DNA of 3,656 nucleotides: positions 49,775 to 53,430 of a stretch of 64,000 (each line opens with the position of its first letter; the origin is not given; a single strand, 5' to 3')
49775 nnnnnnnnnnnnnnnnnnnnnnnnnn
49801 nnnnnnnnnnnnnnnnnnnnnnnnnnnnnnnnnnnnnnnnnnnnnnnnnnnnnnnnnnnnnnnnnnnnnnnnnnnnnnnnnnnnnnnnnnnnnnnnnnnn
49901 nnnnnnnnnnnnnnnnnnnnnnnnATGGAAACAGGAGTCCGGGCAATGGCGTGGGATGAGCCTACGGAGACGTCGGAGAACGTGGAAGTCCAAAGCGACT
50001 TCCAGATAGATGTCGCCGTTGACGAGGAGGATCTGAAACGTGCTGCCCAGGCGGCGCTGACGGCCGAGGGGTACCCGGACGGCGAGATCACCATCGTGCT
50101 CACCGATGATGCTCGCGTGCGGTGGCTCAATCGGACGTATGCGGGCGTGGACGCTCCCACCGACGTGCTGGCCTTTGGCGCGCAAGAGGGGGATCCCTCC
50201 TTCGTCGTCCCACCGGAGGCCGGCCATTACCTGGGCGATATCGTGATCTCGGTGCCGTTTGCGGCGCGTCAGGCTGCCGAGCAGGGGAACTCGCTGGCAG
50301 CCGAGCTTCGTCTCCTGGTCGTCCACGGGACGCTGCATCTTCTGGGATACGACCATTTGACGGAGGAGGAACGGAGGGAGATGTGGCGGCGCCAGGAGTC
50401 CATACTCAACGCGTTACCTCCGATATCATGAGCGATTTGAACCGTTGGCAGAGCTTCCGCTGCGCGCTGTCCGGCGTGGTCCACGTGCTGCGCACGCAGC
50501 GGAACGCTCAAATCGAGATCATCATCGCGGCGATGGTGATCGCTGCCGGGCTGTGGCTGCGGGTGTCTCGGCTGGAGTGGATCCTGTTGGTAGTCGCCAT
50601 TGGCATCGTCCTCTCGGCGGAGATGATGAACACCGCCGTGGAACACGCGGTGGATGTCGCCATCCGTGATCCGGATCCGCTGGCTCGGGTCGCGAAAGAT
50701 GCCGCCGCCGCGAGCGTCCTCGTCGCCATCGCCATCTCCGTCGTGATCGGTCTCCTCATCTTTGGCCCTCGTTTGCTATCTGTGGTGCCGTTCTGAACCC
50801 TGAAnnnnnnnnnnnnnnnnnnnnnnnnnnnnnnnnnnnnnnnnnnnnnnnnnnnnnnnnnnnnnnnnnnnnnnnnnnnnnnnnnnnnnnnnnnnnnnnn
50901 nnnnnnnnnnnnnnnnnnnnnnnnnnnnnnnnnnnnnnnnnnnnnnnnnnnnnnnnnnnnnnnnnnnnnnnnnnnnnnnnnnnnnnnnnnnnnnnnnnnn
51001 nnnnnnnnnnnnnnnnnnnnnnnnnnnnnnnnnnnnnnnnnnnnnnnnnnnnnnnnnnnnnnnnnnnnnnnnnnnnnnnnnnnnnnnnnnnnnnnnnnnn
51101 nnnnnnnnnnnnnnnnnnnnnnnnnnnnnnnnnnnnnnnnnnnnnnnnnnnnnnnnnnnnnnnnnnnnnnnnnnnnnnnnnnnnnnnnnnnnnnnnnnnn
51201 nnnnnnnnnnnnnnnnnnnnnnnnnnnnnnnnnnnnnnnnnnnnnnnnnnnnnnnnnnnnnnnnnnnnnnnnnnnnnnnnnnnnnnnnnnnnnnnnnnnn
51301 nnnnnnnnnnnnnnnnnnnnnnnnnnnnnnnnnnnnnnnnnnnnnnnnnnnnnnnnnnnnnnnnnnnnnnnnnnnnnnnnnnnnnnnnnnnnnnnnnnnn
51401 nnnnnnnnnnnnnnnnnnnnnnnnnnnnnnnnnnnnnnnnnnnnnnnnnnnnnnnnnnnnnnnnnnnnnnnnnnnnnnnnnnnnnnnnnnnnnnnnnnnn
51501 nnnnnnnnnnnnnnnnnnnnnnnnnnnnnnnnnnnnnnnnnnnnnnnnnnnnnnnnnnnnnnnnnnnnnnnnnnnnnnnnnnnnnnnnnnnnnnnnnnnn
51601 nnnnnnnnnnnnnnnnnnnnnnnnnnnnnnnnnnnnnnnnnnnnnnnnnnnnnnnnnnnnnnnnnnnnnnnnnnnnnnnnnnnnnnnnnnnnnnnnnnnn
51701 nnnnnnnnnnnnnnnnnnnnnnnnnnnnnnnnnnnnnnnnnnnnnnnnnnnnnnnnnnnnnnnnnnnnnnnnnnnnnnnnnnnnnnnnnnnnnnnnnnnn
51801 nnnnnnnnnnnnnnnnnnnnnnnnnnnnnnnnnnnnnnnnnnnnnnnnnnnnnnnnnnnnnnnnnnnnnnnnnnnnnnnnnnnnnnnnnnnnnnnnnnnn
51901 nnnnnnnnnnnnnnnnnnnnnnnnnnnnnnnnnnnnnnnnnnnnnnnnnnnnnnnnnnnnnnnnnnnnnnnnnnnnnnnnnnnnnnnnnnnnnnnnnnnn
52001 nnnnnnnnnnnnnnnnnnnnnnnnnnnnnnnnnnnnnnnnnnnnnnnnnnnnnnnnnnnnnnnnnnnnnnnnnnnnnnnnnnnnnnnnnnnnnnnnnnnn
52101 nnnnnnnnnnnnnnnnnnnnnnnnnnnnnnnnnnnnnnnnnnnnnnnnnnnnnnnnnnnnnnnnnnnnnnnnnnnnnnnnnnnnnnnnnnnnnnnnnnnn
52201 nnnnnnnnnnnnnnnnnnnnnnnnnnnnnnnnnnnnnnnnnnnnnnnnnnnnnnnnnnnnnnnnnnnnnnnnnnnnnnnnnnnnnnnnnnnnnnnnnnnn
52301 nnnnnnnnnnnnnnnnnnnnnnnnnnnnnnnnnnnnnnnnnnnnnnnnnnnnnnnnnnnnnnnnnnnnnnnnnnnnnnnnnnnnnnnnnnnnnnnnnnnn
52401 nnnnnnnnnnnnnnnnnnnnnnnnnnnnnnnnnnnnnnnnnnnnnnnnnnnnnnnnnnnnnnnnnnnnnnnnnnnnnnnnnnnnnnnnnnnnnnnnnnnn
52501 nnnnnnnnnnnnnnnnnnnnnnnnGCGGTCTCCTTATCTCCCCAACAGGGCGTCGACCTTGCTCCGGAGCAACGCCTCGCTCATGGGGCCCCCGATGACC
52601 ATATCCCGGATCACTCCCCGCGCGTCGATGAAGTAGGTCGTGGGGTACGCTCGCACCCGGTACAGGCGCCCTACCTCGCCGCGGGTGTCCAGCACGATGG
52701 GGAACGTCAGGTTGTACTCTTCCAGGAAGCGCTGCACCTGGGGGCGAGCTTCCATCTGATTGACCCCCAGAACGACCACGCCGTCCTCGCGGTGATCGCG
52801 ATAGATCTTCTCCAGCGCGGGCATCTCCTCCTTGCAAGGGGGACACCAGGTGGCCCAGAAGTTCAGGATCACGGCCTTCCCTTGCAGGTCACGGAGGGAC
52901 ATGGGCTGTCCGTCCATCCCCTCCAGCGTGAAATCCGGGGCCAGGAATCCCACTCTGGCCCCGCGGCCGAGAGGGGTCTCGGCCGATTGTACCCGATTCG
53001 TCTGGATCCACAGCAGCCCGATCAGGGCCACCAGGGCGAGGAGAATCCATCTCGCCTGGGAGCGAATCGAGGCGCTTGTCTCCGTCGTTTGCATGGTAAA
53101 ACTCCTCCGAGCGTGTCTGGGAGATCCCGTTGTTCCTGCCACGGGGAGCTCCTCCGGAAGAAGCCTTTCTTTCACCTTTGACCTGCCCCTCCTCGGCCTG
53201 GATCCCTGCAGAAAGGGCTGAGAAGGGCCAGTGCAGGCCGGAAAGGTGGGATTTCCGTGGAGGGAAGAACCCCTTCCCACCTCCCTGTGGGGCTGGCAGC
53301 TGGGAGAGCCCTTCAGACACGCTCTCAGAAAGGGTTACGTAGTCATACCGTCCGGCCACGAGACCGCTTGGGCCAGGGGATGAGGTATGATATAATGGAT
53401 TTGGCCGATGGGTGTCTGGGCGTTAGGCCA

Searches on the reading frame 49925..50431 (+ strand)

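Call 11: search_protein_families(library=pfam, proteins=[window:49925-50431:+])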
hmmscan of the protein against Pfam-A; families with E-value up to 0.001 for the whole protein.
window:49925-50431:+ (168 aa): 1 family
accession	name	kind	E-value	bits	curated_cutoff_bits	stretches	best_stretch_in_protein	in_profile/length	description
PF02130.23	YbeY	-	2.6e-36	124.8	25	1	35-164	9-129/129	Endoribonuclease YbeY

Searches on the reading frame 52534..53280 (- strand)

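Call 12: search_protein_families(library=pfam, proteins=[window:52534-53280:-])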
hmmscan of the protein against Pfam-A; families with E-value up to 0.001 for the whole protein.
window:52534-53280:- (248 aa): 6 families
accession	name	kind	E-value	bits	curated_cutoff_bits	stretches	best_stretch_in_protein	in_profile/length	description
PF00578.27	AhpC-TSA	-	6.1e-35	120.3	26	1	111-226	2-123/124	AhpC/TSA family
PF08534.16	Redoxin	-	6.9e-29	101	26.6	1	111-230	3-134/148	Redoxin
PF13905.12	Thioredoxin_8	-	3.7e-12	46.9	27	1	134-222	1-92/94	Thioredoxin-like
PF00085.26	Thioredoxin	-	1.8e-09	38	23.5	1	134-182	18-65/103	Thioredoxin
PF13098.12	Thioredoxin_2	-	1.2e-07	32.4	27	1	133-230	4-93/104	Thioredoxin-like domain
PF00255.25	GSHPx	-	0.00068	19.6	27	0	117-175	4-63/108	Glutathione peroxidase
